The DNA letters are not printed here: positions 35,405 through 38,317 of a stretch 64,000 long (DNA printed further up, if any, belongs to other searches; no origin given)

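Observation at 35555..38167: Single 870-aa protein fusing a TagB/TagF-type CDP-glycerol glycerophosphotransferase to a Wzy_C (O-antigen ligase/polymerase-like) membrane domain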

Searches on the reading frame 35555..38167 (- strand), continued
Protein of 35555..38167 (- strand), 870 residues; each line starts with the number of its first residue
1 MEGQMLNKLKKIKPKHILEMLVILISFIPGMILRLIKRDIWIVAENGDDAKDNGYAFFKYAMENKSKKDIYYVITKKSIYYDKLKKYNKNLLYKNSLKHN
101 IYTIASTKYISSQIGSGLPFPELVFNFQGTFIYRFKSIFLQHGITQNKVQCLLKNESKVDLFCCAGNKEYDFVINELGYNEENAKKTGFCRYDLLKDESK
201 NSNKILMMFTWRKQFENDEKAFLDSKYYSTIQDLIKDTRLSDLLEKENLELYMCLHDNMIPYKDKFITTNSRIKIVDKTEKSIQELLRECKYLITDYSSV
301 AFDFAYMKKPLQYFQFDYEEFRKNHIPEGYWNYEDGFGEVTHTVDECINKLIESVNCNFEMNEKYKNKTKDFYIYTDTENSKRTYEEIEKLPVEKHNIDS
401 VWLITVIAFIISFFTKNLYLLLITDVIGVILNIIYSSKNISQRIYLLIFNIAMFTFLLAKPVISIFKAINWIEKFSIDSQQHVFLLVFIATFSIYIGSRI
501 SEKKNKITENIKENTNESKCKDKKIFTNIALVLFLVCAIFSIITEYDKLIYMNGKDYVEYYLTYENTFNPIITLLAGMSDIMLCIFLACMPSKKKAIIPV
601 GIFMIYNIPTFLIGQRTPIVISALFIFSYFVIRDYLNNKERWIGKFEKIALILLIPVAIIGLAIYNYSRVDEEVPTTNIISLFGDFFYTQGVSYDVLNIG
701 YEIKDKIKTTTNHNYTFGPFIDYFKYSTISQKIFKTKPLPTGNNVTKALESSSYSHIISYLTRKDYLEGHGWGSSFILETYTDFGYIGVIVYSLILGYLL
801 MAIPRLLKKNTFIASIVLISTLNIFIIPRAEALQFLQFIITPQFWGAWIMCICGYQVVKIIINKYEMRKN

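Call 15: search_solved_structures(query=A1, max_evalue=1, show_alignments=2)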
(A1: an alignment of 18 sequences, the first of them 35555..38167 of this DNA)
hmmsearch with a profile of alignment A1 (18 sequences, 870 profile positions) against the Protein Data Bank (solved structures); distinct sequences matched with E-value up to 1: 4.
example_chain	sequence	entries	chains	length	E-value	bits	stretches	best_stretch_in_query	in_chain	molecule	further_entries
8va1_A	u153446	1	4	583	1.3e-08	36.6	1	167-386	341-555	Teichoic acid ribitol-phosphate polymerase TarL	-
3l7i_A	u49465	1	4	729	3e-07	32.1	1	148-381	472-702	Teichoic acid biosynthesis protein F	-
3l7j_A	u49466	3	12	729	3e-07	32.1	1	148-381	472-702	Teichoic acid biosynthesis protein F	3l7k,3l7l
3l7m_A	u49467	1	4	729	9.2e-07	30.4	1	149-381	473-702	Teichoic acid biosynthesis protein F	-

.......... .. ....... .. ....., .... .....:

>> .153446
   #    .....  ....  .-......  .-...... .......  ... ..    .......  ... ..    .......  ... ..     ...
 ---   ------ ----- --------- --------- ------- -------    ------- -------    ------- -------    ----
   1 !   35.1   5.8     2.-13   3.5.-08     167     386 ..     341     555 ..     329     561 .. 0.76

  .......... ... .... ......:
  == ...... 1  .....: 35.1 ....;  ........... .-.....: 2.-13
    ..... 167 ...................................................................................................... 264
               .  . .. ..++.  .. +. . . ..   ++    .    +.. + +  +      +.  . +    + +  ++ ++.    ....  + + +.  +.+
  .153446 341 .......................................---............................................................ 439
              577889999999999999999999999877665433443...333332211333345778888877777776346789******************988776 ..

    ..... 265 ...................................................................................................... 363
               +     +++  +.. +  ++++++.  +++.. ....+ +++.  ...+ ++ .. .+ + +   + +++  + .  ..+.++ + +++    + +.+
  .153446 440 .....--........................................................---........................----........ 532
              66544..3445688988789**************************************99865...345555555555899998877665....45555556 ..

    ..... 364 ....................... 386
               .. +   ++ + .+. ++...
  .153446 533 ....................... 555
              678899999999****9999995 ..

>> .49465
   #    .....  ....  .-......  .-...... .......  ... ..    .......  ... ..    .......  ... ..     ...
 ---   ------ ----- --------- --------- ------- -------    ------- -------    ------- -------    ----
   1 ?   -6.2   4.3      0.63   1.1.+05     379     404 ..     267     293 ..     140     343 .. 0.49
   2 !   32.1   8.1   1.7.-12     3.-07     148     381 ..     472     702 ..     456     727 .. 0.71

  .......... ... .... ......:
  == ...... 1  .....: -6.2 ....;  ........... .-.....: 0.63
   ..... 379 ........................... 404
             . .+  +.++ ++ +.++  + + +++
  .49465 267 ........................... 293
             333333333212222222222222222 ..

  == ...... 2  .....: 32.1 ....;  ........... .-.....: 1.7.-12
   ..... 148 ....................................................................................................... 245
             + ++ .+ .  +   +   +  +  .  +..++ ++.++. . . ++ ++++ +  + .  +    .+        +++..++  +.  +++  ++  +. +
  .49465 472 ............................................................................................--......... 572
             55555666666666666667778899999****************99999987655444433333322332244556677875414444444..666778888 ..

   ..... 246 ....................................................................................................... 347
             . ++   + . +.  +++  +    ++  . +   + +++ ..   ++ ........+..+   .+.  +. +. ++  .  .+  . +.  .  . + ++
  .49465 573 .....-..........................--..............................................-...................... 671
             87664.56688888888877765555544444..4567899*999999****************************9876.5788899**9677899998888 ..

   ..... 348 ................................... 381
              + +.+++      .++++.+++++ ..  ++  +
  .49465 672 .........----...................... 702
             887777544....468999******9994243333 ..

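Call 26: find_encoding_contigs(protein=P0001, flank=10000, max_places=4)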
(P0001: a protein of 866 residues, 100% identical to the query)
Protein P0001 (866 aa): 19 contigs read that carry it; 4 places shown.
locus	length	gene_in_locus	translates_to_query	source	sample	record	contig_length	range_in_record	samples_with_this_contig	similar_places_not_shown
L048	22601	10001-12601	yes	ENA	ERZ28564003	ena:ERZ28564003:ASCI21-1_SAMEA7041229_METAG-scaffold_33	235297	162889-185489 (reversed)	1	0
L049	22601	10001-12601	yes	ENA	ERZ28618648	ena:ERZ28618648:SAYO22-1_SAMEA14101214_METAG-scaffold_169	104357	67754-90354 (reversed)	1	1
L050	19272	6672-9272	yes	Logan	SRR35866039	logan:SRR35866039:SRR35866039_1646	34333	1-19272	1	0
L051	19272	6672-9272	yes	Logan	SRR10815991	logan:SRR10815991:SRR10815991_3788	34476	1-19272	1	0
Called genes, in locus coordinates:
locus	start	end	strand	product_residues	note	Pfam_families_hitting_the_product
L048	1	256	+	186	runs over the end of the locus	PF13302:Acetyltransf_3, PF13420:Acetyltransf_4, PF13523:Acetyltransf_8, PF00583:Acetyltransf_1, PF13508:Acetyltransf_7 (weak)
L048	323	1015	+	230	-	PF01987:AIM24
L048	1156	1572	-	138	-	PF00246:Peptidase_M14 (weak)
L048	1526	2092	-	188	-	PF00246:Peptidase_M14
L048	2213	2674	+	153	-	PF00383:dCMP_cyt_deam_1, PF14437:MafB19-deam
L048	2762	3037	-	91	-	-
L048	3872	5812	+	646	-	PF13727:CoA_binding_3, PF00106:adh_short (weak), PF01073:3Beta_HSD, PF01370:Epimerase, PF02719:Polysacc_synt_2, PF04321:RmlD_sub_bind, PF13460:NAD_binding_10 (weak), PF16363:GDP_Man_Dehyd, +1 more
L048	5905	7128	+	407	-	PF00155:Aminotran_1_2, PF01041:DegT_DnrJ_EryC1, PF01053:Cys_Met_Meta_PP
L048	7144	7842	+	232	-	PF02397:Bac_transf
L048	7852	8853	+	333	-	PF00535:Glycos_transf_2, PF10111:Glyco_tranf_2_2, PF13641:Glyco_tranf_2_3, PF13632:Glyco_trans_2_3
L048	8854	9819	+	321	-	PF00535:Glycos_transf_2, PF10111:Glyco_tranf_2_2, PF13641:Glyco_tranf_2_3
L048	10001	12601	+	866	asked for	PF04464:Glyphos_transf, PF14296:O-ag_pol_Wzy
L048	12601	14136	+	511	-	-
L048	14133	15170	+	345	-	PF03816:LytR_cpsA_psr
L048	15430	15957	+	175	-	PF04892:VanZ-LLP1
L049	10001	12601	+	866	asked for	PF04464:Glyphos_transf, PF14296:O-ag_pol_Wzy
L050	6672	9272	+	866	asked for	PF04464:Glyphos_transf, PF14296:O-ag_pol_Wzy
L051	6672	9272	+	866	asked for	PF04464:Glyphos_transf, PF14296:O-ag_pol_Wzy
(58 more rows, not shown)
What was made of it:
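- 35555..38155 (-): Fusion gene. The true CDS runs from M5 and gives 866 aa plus stop. The mechanical ORF extends to 38167. The identical 866-aa gene is called on 19 contigs (call 26).
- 19 contigs carry the identical gene (call 26). The identical 866-aa gene is on 19 contigs from ENA and Logan samples (call 26).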

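Call 27: find_encoding_contigs(protein=P0019, flank=10000, max_places=2)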
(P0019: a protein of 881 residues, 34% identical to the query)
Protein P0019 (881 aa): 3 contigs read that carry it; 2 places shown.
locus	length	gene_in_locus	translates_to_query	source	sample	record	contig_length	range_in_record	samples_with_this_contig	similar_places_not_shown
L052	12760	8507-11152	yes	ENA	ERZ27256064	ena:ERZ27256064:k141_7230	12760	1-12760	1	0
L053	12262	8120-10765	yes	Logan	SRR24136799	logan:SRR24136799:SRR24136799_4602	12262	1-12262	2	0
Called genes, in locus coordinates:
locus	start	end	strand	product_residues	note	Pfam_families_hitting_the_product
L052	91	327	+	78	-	PF00550:PP-binding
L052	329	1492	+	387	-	PF04914:DltD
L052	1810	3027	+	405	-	PF00155:Aminotran_1_2 (weak), PF01041:DegT_DnrJ_EryC1, PF01053:Cys_Met_Meta_PP (weak)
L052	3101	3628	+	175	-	PF00132:Hexapep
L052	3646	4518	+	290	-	PF00535:Glycos_transf_2, PF10111:Glyco_tranf_2_2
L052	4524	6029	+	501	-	-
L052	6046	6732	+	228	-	PF25084:LbH_EIF2B (weak), PF25087:GMPPB_C (faint), PF00132:Hexapep, PF14602:Hexapep_2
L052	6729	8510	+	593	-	-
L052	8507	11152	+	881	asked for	PF14296:O-ag_pol_Wzy, PF04464:Glyphos_transf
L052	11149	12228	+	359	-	PF13439:Glyco_transf_4, PF00534:Glycos_transf_1, PF13692:Glyco_trans_1_4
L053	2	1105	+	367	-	?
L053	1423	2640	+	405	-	PF00155:Aminotran_1_2 (weak), PF01041:DegT_DnrJ_EryC1, PF01053:Cys_Met_Meta_PP (weak)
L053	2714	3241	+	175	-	PF00132:Hexapep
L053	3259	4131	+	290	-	PF00535:Glycos_transf_2, PF10111:Glyco_tranf_2_2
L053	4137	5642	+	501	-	-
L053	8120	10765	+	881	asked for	PF14296:O-ag_pol_Wzy, PF04464:Glyphos_transf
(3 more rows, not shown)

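Call 28: find_encoding_contigs(protein=P0017, flank=10000, max_places=2)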
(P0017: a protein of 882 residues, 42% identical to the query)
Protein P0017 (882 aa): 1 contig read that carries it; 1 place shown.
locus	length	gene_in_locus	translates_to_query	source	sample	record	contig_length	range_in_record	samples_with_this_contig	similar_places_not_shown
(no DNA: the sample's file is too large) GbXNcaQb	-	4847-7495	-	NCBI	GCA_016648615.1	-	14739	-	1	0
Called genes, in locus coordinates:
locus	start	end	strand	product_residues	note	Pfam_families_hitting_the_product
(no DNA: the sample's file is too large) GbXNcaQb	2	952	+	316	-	?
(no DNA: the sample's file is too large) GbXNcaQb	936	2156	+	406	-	PF00155:Aminotran_1_2, PF01041:DegT_DnrJ_EryC1, PF00266:Aminotran_5 (weak), PF01053:Cys_Met_Meta_PP (weak)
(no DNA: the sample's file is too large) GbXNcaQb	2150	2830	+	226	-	PF02397:Bac_transf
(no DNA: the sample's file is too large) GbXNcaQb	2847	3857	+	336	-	PF00535:Glycos_transf_2, PF13641:Glyco_tranf_2_3, PF13632:Glyco_trans_2_3 (weak)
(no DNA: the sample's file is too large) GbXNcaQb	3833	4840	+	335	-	PF00535:Glycos_transf_2, PF10111:Glyco_tranf_2_2, PF13506:Glyco_transf_21, PF13641:Glyco_tranf_2_3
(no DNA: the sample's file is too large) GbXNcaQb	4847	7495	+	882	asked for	PF04464:Glyphos_transf, PF14296:O-ag_pol_Wzy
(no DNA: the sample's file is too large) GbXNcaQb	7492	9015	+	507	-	-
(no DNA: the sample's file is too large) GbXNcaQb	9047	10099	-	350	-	-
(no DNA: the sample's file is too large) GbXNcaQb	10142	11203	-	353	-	-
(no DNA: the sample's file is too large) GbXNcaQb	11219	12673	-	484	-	PF03062:MBOAT, PF13813:MBOAT_2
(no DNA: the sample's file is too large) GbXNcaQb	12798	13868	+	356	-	PF11258:DUF3048, PF17479:DUF3048_C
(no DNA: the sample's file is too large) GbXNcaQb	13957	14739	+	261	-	?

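Call 29: find_encoding_contigs(protein=P0029, flank=10000, max_places=2)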
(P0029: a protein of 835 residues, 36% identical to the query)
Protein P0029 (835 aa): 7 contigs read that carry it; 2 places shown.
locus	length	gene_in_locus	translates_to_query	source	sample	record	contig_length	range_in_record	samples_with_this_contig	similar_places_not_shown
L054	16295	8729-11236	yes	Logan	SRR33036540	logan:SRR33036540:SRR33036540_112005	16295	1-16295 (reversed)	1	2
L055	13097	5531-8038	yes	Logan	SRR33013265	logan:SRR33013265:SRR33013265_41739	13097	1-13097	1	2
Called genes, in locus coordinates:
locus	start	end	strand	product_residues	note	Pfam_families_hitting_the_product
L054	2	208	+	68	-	?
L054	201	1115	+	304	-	PF01458:SUFBD_core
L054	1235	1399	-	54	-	-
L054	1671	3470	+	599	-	PF08439:Peptidase_M3_N, PF01432:Peptidase_M3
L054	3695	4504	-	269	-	PF23750:RsgI_M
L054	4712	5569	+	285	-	PF00763:THF_DHG_CYH, PF02882:THF_DHG_CYH_C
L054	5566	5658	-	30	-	-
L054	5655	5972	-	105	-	-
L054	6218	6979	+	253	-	PF02397:Bac_transf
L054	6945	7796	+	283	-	PF00535:Glycos_transf_2, PF10111:Glyco_tranf_2_2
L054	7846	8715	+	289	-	PF08759:GT-D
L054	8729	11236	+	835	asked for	PF04932:Wzy_C (weak), PF04464:Glyphos_transf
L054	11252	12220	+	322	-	PF00535:Glycos_transf_2, PF10111:Glyco_tranf_2_2, PF13641:Glyco_tranf_2_3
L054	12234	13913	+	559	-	-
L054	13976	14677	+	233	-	PF01255:Prenyltransf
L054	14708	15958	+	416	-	PF04932:Wzy_C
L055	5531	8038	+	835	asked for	PF04932:Wzy_C (weak), PF04464:Glyphos_transf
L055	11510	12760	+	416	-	PF04932:Wzy_C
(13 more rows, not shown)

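Call 34: predict_structure(alignment_id=A3)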
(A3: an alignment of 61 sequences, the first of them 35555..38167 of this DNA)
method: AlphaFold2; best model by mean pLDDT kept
length: 870 residues; sequences in the alignment: 61
mean_pLDDT: 92.8   pTM: 0.82
mean pLDDT of the five models: 92.8, 92.7, 92.2, 91.8, 91.4
residues with pLDDT >= 90: 691; 70-90: 157; 50-70: 20; < 50: 2
segments of 3 or more residues with pLDDT < 50: none
pLDDT, mean of each block of 10 residues (from residue 1): 60 87 89 89 95 96 90 96 95 96 96 90 81 89 83 89 96 95 97 95 96 93 97 98 98 96 96 96 95 96 96 96 87 92 98 97 96 96 97 80 94 97 98 94 96 98 96 97 98 97 73 60 94 98 95 88 90 96 98 96 95 91 94 89 87 84 88 89 93 97 97 96 93 93 94 97 94 96 98 98 94 97 96 96 97 97 89
secondary structure, 60 per line:
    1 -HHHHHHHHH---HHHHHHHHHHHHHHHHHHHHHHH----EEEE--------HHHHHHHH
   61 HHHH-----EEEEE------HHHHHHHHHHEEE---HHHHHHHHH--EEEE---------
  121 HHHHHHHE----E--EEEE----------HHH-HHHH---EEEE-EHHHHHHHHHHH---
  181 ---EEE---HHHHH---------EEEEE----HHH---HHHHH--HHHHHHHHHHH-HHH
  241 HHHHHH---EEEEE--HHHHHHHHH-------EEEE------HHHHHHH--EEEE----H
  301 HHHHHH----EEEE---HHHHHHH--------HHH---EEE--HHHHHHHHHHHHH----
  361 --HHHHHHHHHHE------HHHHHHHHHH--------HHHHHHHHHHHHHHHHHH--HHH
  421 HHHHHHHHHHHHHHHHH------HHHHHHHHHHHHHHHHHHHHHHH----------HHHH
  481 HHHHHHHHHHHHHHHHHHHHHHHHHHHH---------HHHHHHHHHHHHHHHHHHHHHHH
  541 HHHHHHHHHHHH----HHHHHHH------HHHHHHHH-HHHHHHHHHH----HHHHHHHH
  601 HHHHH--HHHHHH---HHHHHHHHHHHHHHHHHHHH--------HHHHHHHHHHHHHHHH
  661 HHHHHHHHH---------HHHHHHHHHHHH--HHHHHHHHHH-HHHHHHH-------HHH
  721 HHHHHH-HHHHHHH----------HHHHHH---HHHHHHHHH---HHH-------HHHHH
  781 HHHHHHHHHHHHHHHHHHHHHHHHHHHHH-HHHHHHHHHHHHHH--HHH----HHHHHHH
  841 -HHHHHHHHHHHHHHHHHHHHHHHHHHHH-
elements in order (helices of 4 or more, strands of 3 or more residues): H2-10 H14-36 E41-44 H53-64 E70-74 H81-90 E91-93 H97-105 E108-111 H121-127 E136-139 H154-157 E161-164 H167-177 E184-186 H190-194 E204-208 H219-223 H226-236 H238-246 E250-254 H257-265 E273-276 H283-289 E292-295 H300-306 E311-314 H318-324 E339-341 H344-356 H363-372 H380-389 H398-415 H418-437 H444-466 H477-508 H518-552 H557-563 H570-577 H579-588 H593-605 H608-613 H617-636 H645-669 H679-690 H693-702 H704-710 H718-726 H728-734 H745-750 H754-762 H776-809 H811-824 H834-840 H842-869
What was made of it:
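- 38060..38128 (-): N-terminal hydrophobic anchor helix, aa 14-36 (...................). P29 is near-invariant and both flanks are Lys/Arg-rich. It is inferred to be a non-spanning (monotopic or re-entrant) membrane anchor for the transferase domain. AF2 models a helix at 14-36 (call 34).
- The full-length AF2 model has pLDDT 92.8 and pTM 0.82 (call 34). The N-terminal helix is hydrophobic on all sides and the model shows it as one continuous helix (call 34). The model across the junction is confident (call 34).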
